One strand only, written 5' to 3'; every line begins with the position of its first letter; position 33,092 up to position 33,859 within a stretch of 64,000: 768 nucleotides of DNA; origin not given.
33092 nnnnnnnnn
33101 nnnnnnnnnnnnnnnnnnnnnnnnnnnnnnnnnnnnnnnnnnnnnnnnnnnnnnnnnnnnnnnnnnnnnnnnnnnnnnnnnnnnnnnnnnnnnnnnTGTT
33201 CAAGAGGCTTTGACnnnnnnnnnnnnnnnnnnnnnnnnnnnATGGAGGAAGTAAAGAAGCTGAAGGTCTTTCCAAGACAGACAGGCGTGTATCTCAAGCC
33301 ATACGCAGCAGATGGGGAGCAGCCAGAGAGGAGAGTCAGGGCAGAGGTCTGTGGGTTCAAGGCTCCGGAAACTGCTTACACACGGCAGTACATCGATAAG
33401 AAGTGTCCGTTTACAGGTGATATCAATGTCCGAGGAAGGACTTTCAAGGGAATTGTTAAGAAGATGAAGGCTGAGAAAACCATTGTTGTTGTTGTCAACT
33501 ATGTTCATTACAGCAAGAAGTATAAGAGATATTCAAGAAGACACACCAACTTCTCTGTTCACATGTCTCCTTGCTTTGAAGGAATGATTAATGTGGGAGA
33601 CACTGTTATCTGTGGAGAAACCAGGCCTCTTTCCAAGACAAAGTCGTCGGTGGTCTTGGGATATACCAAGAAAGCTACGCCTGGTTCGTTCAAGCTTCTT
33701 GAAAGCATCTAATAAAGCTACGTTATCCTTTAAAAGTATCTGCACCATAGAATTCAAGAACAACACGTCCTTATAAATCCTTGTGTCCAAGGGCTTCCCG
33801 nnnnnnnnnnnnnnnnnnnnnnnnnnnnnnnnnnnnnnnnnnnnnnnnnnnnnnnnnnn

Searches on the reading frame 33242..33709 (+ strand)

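Call 46: search_protein_families(library=pfam, proteins=[window:33242-33709:+], max_evalue=0.001)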
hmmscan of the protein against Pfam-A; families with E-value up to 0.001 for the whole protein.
window:33242-33709:+ (156 aa): 2 families
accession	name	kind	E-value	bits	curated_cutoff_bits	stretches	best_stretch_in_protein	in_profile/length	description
PF00366.26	Ribosomal_S17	-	3.1e-23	82.1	25.9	1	70-139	1-67/68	Ribosomal protein S17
PF16205.10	Ribosomal_S17_N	-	9.1e-19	68.1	27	1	6-67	2-68/69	Ribosomal_S17 N-terminal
